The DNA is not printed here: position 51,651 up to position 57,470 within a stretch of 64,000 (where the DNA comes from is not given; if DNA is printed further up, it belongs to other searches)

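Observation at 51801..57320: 1839-aa giant surface protein: >25 LVIVD-like beta-propeller blades, internal Pro/Thr linker, long AEQ coiled coil and distinct C-terminal domain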

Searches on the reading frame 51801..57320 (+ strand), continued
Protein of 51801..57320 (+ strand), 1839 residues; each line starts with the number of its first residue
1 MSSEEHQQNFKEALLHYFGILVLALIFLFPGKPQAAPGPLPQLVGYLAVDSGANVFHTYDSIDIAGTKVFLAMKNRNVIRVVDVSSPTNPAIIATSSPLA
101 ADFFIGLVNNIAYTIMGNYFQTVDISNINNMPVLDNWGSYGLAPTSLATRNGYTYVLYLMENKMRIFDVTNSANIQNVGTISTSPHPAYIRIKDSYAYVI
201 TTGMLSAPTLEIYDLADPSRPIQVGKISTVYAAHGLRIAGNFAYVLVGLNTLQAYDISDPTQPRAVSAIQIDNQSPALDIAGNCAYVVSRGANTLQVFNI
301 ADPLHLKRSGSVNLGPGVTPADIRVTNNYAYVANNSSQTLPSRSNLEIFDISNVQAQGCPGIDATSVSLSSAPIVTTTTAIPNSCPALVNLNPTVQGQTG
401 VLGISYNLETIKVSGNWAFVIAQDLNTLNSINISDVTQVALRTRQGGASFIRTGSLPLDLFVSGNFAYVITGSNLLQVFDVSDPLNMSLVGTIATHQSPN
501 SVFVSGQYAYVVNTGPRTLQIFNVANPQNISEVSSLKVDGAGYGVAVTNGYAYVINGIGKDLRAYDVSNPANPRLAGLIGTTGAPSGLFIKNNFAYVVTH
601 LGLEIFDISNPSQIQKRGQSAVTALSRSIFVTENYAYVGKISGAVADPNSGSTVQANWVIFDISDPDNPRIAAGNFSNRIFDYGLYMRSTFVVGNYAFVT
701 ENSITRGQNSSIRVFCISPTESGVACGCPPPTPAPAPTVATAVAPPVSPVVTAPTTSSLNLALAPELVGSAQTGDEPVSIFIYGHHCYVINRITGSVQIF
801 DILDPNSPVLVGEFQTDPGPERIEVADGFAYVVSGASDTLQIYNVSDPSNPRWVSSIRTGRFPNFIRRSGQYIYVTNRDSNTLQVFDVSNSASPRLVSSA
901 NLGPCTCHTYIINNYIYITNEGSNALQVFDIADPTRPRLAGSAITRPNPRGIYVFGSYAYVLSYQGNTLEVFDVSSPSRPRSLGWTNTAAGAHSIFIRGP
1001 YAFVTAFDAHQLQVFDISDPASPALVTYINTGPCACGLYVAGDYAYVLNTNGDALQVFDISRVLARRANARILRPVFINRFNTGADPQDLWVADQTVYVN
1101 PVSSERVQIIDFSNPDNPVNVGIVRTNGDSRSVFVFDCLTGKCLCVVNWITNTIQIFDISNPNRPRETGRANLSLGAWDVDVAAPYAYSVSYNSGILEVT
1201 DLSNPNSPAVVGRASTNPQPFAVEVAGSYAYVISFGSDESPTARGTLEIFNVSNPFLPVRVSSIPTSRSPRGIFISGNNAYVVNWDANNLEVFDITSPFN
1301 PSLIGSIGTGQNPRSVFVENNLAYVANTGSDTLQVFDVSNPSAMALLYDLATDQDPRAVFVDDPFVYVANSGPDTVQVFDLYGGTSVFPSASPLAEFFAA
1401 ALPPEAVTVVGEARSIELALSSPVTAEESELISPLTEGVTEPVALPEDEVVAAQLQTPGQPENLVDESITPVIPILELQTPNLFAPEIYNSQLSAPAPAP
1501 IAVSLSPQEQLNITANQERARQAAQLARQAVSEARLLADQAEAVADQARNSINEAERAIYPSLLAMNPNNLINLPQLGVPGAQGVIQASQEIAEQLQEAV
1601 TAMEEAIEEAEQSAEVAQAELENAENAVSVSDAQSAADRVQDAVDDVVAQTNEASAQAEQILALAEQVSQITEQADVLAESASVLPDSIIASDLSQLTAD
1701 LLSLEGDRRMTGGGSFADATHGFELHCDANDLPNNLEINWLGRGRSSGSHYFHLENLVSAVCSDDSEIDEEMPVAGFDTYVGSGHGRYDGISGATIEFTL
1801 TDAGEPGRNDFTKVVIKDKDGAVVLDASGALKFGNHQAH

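Call 20: find_homologous_proteins(query=window:51801-57317:+, max_evalue=1e-10)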
Query window:51801-57317:+ (1839 aa): 501 proteins with E <= 1e-10 among 8000 candidates; the best 120 are listed.
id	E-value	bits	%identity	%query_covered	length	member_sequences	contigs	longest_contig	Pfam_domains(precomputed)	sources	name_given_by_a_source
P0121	0.0e+0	1147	36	80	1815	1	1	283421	PF22494.4,PF10282.16,PF05694.18,PF23388.2,PF21783.3,PF09826.16,PF08309.18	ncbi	-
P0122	2.7e-183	630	33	56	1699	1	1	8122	PF23385.2,PF10282.16,PF05694.18,PF23388.2,PF02239.23,PF09826.16,PF01436.28,PF08309.18,PF00041.28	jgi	jgi:hypothetical protein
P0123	3.8e-157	543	24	67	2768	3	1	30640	PF05694.18,PF02239.23,PF08309.18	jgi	jgi:YVTN family beta-propeller protein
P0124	4.9e-149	516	37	16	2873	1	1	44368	PF05694.18,PF21910.3,PF08309.18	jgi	jgi:hypothetical protein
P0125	7.7e-143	496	25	62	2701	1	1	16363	PF10282.16,PF05694.18,PF08309.18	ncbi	-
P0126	1.0e-140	489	25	67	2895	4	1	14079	PF22494.4,PF10282.16,PF00801.27,PF13964.13,PF24681.2,PF05694.18,PF24981.2,PF01344.32,PF08309.18,PF18911.7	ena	-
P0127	3.0e-136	474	30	33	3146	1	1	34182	PF08309.18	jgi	jgi:hypothetical protein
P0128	3.3e-127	444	25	71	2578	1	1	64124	PF00801.27,PF12863.13,PF05694.18,PF08309.18,PF01835.26,PF18911.7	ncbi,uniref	ncbi:MAG: PKD domain-containing protein, partial [Methanoregula sp.]|uniref:PKD domain-containing pr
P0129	3.5e-124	434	30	60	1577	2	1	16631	PF22494.4,PF10282.16,PF05694.18,PF13884.12,PF02239.23,PF09826.16,PF08309.18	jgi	jgi:hypothetical protein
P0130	5.4e-116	407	31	17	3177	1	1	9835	PF10282.16,PF05694.18,PF16403.12,PF13884.12,PF09826.16,PF08309.18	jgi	jgi:hypothetical protein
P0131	6.6e-116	407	31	54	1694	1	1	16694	PF23385.2,PF05694.18,PF13884.12,PF09826.16,PF08309.18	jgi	jgi:hypothetical protein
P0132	2.9e-113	398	29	53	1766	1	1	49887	PF10282.16,PF05694.18,PF08309.18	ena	-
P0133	1.4e-109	386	27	49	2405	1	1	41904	PF01108.24,PF25059.2,PF25788.3,PF24489.2,PF07705.18,PF09826.16,PF08309.18,PF00041.28,PF16656.12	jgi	-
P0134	4.9e-106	374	27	51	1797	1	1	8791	PF01839.30,PF10282.16,PF05694.18,PF13517.13,PF08309.18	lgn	-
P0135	3.4e-101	358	27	48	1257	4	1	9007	PF22494.4,PF05694.18,PF09826.16,PF08309.18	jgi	jgi:hypothetical protein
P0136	4.2e-100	354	25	48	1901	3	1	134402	PF13205.13,PF05694.18,PF00404.25,PF24817.2,PF09826.16,PF08309.18,PF19077.7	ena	-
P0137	8.8e-99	350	32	34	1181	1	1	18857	PF10282.16,PF05694.18,PF09826.16,PF08309.18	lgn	-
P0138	2.2e-98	348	27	33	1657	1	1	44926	PF01839.30,PF05694.18,PF02239.23,PF09826.16,PF08309.18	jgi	jgi:hypothetical protein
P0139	3.3e-98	348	27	33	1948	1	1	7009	PF13229.13,PF01833.31,PF09826.16,PF08309.18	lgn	-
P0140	4.4e-96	341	30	30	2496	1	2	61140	PF01833.31,PF18676.7,PF18962.8,PF08309.18,PF26918.1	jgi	jgi:hypothetical protein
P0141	1.9e-95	339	34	16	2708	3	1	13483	PF05694.18,PF13884.12,PF09826.16,PF08309.18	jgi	jgi:hypothetical protein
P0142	3.5e-93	331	30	27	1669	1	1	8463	PF07679.23,PF13895.13,PF07686.24,PF13927.13,PF00047.32,PF09826.16,PF08309.18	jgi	jgi:hypothetical protein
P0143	2.1e-92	329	25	60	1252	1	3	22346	PF22073.3,PF22494.4,PF15780.12,PF07610.18,PF05694.18,PF09826.16,PF08309.18,PF12371.15,PF21544.4,PF22544.3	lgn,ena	-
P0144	2.4e-92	328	30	33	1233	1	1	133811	PF22494.4,PF10282.16,PF05694.18,PF02239.23,PF09826.16,PF08309.18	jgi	jgi:hypothetical protein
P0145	3.0e-91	325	33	33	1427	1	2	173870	PF05694.18,PF01650.24,PF13620.13,PF09826.16,PF08309.18,PF18185.8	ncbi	ncbi:C13 family peptidase [Thermodesulfobacteriota bacterium]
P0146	6.9e-89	317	26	34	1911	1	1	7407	PF22494.4,PF08309.18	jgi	-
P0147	1.3e-88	316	25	41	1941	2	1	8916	PF22494.4,PF09826.16,PF08309.18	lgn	-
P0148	1.7e-88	316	29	33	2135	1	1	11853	PF13229.13,PF09826.16,PF08309.18,PF18884.6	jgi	jgi:hypothetical protein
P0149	4.1e-87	311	32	18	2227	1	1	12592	PF05694.18,PF13884.12,PF09826.16,PF08309.18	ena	-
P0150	3.0e-86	308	30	43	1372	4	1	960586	PF05694.18,PF09826.16,PF08309.18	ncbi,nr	ncbi:MAG: hypothetical protein H6595_02015 [Flavobacteriales bacterium]|nr:hypothetical protein [Fla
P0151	7.9e-86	307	26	62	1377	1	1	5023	PF09826.16,PF08309.18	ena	-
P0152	1.8e-85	306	26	50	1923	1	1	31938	PF25833.1,PF09826.16,PF08309.18,PF06739.18,PF00041.28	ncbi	ncbi:MAG: SBBP repeat-containing protein [bacterium]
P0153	4.0e-85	305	24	51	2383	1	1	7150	PF10282.16,PF05694.18,PF08309.18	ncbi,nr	ncbi:beta-propeller fold lactonase family protein, partial [Patescibacteria group bacterium]|nr:beta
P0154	1.5e-84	303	27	37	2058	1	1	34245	PF22065.3,PF22060.3,PF24771.4,PF21633.4,PF07610.18,PF25249.1,PF25248.1,PF22067.3,PF24507.2,PF08309.18,PF22544.3,PF22073.3,PF15780.12,PF22064.3,PF24798.3,PF14874.13,PF22066.3,PF24770.2,PF07705.18,PF09826.16,PF24291.2,PF12371.15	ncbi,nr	ncbi:MAG: choice-of-anchor D domain-containing protein [Candidatus Hatepunaea meridiana]|nr:choice-o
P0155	1.6e-84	303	36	16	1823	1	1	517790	PF05694.18,PF25832.1,PF08309.18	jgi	jgi:hypothetical protein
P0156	3.9e-84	301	39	14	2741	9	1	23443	PF05694.18,PF08309.18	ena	-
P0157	6.5e-84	301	30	16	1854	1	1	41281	PF05694.18,PF09826.16,PF08309.18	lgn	-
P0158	3.7e-83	298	24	53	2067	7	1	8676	PF07679.23,PF13895.13,PF13927.13,PF00047.32,PF08309.18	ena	-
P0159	1.9e-80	289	24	49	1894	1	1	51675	PF05694.18,PF09826.16,PF08309.18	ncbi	-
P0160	6.0e-80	287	30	32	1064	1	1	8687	PF05694.18,PF09826.16,PF08309.18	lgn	-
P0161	1.5e-79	286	28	49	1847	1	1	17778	PF00801.27,PF17963.8,PF17892.8,PF09826.16,PF05345.19,PF08309.18,PF19077.7,PF18911.7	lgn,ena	-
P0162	5.8e-79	284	25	52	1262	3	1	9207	PF09826.16,PF08309.18,PF21544.4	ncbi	ncbi:MAG: hypothetical protein ACFFFB_05010, partial [Candidatus Heimdallarchaeota archaeon]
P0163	5.8e-79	284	29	33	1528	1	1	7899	PF00801.27,PF05694.18,PF08309.18,PF18911.7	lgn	-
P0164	1.9e-78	282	25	66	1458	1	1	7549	PF00404.25,PF16819.12,PF09826.16,PF08309.18,PF21544.4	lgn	-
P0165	5.4e-78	281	29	54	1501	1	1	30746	PF22494.4,PF26696.1,PF13884.12,PF12791.14,PF09826.16,PF08309.18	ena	-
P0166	1.6e-77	279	24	69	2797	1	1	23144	PF18998.7,PF08309.18,PF00082.28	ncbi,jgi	-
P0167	6.4e-77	277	23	66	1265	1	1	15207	PF09826.16,PF08309.18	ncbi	-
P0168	1.6e-76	276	33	33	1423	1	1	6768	PF13768.13,PF00092.35,PF18962.8,PF13519.13,PF08309.18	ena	-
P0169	2.6e-76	275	26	34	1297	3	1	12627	PF05694.18,PF09826.16,PF08309.18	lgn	-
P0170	5.0e-76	274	30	16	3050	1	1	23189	PF10282.16,PF05694.18,PF11962.14,PF09826.16,PF08309.18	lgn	-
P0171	1.2e-75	273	32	34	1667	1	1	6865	PF22352.3,PF22148.2,PF00801.27,PF17963.8,PF17892.8,PF07705.18,PF09826.16,PF05345.19,PF08309.18,PF00082.28,PF18911.7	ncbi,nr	ncbi:S8 family serine peptidase [Candidatus Desantisbacteria bacterium]|nr:S8 family serine peptidas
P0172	3.6e-75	272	27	46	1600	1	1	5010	PF10282.16,PF05694.18,PF23388.2,PF09826.16,PF08309.18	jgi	-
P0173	3.9e-75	271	28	31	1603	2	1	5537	PF10282.16,PF05694.18,PF08309.18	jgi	-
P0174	8.5e-75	270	34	17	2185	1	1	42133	PF13229.13,PF05694.18,PF08309.18,PF05048.20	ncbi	ncbi:right-handed parallel beta-helix repeat-containing protein [Candidatus Omnitrophota bacterium]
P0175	1.4e-74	270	28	38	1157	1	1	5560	PF22352.3,PF09826.16,PF08309.18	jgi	jgi:hypothetical protein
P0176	4.6e-74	268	31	33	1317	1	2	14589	PF16655.13,PF05694.18,PF18962.8,PF24489.2,PF08309.18,PF00041.28,PF16656.12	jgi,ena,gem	-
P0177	4.4e-73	265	32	18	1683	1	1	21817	PF05694.18,PF26696.1,PF13884.12,PF09826.16,PF08309.18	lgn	-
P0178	5.1e-73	264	29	19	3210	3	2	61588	PF21722.5,PF05694.18,PF02239.23,PF08309.18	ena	-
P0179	5.4e-73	264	28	54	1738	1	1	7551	PF22494.4,PF00801.27,PF09826.16,PF08309.18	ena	-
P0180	6.1e-73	264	28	32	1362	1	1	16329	PF01650.24,PF13620.13,PF09826.16,PF08309.18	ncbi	ncbi:C13 family peptidase [Thermodesulfobacteriota bacterium]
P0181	6.5e-72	261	24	62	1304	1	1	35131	PF05694.18,PF09826.16,PF08309.18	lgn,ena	-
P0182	1.2e-70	256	33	32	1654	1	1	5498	PF09826.16,PF08309.18,PF00041.28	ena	-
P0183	1.4e-70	256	31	15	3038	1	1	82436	PF21910.3,PF08309.18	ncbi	-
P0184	2.4e-70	256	26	46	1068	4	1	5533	PF22494.4,PF05694.18,PF09826.16,PF08309.18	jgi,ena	-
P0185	2.6e-70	255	32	35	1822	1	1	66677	PF00415.25,PF13385.14,PF13540.13,PF09826.16,PF08309.18,PF18884.6,PF12849.13,PF25390.2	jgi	jgi:hypothetical protein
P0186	1.1e-69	253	26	52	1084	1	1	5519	PF05694.18,PF16819.12,PF09826.16,PF08309.18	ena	-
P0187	1.4e-69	253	29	30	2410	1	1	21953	PF05694.18,PF11962.14,PF09826.16,PF08309.18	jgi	jgi:hypothetical protein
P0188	1.6e-69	253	37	16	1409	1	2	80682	PF05694.18,PF08309.18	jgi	jgi:hypothetical protein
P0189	7.8e-69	251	24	62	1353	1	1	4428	PF22494.4,PF05694.18,PF09826.16,PF08309.18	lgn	-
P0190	9.2e-69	250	25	52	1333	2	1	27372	PF09826.16,PF08309.18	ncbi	-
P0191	3.3e-68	248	28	40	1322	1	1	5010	PF10282.16,PF05694.18,PF08309.18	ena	-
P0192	3.5e-68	248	30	32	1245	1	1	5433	PF05694.18,PF00404.25,PF00963.25,PF09826.16,PF08309.18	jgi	-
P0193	4.1e-68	248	25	34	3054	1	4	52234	PF05694.18,PF09826.16,PF08309.18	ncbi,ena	-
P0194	9.9e-68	247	23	64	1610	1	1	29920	PF23775.2,PF09826.16,PF08309.18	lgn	-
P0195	3.6e-67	245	31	34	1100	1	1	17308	PF13860.13,PF09826.16,PF08309.18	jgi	jgi:hypothetical protein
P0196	4.5e-67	245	30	34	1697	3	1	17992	PF00801.27,PF08309.18,PF18911.7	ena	-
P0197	4.6e-67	245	23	62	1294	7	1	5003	PF13360.14,PF09826.16,PF08309.18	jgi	-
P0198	1.5e-66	243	34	15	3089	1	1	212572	PF05694.18,PF21783.3,PF09826.16,PF08309.18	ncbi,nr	ncbi:hypothetical protein K8R04_04100 [Candidatus Uhrbacteria bacterium]|nr:hypothetical protein [Ca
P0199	1.7e-66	243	30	30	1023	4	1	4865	PF22494.4,PF22148.2,PF09826.16,PF08309.18,PF00082.28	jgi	-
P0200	4.9e-66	241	26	50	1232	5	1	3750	PF22494.4,PF09826.16,PF08309.18,PF21544.4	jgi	jgi:hypothetical protein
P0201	5.5e-66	241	27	52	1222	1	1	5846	PF10282.16,PF08309.18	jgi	jgi:hypothetical protein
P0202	1.1e-65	240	30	35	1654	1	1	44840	PF02412.24,PF04509.18,PF13620.13,PF08309.18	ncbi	-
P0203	2.2e-65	239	28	34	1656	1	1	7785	PF05694.18,PF08309.18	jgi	-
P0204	1.3e-64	237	28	34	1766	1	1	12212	PF05694.18,PF02239.23,PF08309.18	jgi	jgi:hypothetical protein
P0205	1.4e-64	236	30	35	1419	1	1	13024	PF10342.16,PF09826.16,PF08309.18,PF03495.20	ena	-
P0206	2.8e-64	235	26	50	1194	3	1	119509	PF09826.16,PF08309.18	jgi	-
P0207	3.8e-64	235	26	48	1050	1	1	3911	PF09826.16,PF08309.18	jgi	jgi:hypothetical protein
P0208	1.1e-63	233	29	36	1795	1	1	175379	PF05694.18,PF09826.16,PF08309.18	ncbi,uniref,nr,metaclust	ncbi:MAG: hypothetical protein A2175_00150 [Candidatus Nealsonbacteria bacterium RBG_13_42_11]|unire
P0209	2.3e-63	232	23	37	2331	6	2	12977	PF22494.4,PF09479.17,PF17957.8,PF18998.7,PF09826.16,PF08309.18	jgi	-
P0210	3.5e-63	232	29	25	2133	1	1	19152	PF13229.13,PF13860.13,PF09826.16,PF08309.18,PF17936.8,PF03178.22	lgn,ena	-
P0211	5.6e-63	231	31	32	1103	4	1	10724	PF13860.13,PF09826.16,PF08309.18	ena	-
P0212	1.5e-62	230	25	50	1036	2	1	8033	PF22494.4,PF09826.16,PF08309.18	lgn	-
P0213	4.6e-62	228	31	33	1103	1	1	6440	PF13360.14,PF04122.18,PF09826.16,PF08309.18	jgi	jgi:putative cell wall-binding protein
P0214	8.7e-62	227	29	38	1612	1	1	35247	PF13884.12,PF09826.16,PF08309.18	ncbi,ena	-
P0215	9.9e-62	227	26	46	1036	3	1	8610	PF18962.8,PF09826.16,PF08309.18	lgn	-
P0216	7.3e-61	224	23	63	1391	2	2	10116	PF09826.16,PF08309.18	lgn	-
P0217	1.4e-60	223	33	12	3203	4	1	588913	PF17957.8,PF09826.16,PF08309.18,PF18884.6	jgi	-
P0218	1.8e-60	223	31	16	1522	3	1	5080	PF00801.27,PF05694.18,PF08309.18,PF18911.7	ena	-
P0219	1.9e-60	223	28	35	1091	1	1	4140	PF05694.18,PF13860.13,PF09826.16,PF08309.18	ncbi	-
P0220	2.5e-60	222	24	54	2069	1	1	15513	PF07679.23,PF13895.13,PF07686.24,PF13927.13,PF00047.32,PF09826.16,PF08309.18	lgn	-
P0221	2.6e-60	222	24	63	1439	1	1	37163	PF22494.4,PF07679.23,PF05694.18,PF09826.16,PF08309.18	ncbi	-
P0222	4.5e-60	221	25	51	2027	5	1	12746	PF07679.23,PF13895.13,PF13927.13,PF00047.32,PF08309.18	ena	-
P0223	5.1e-60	221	29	32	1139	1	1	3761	PF18962.8,PF09826.16,PF08309.18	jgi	jgi:hypothetical protein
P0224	6.2e-60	221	28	36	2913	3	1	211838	PF13229.13,PF08309.18,PF05048.20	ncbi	-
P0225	9.0e-60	220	26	32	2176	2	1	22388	PF17957.8,PF18998.7,PF09826.16,PF08309.18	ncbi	-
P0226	9.0e-60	220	29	31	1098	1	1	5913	PF13860.13,PF09826.16,PF08309.18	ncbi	-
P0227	1.1e-59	220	26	46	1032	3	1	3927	PF22494.4,PF09826.16,PF08309.18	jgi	-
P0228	1.7e-59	220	25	49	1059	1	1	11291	PF22494.4,PF05694.18,PF09826.16,PF08309.18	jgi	jgi:hypothetical protein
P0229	1.9e-59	219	24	52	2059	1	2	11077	PF07679.23,PF13895.13,PF13927.13,PF00047.32,PF09826.16,PF08309.18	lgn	-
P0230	3.6e-59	218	33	18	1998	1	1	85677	PF09826.16,PF08309.18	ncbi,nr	ncbi:MAG: hypothetical protein Q8O87_00215 [bacterium]|nr:hypothetical protein [bacterium]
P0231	5.7e-59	218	28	36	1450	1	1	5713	PF05694.18,PF27905.1,PF08309.18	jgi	jgi:hypothetical protein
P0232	5.9e-59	218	24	51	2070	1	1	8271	PF07679.23,PF13895.13,PF07686.24,PF13927.13,PF00047.32,PF09826.16,PF08309.18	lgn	-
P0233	6.8e-59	218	25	48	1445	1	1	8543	PF16819.12,PF08309.18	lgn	-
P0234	7.1e-59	218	31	27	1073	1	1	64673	PF18962.8,PF13860.13,PF09826.16,PF08309.18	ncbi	-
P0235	1.4e-58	217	30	33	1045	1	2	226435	PF18962.8,PF08309.18,PF12106.15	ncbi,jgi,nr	ncbi:MAG TPA: T9SS type A sorting domain-containing protein [Cyclobacteriaceae bacterium]|jgi:hypoth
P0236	2.4e-58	216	28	35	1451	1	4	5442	PF09826.16,PF08309.18,PF14252.12,PF00353.26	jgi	jgi:hypothetical protein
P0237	1.5e-57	213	28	33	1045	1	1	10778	PF13205.13,PF05694.18,PF09826.16,PF08309.18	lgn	-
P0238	1.7e-57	213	24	50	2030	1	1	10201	PF07679.23,PF13895.13,PF07686.24,PF13927.13,PF00047.32,PF08309.18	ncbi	-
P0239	2.7e-57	212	33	12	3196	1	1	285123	PF17957.8,PF09826.16,PF08309.18,PF18884.6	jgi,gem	-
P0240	3.0e-57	212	24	51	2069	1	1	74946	PF07679.23,PF13895.13,PF13927.13,PF00047.32,PF09826.16,PF08309.18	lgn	-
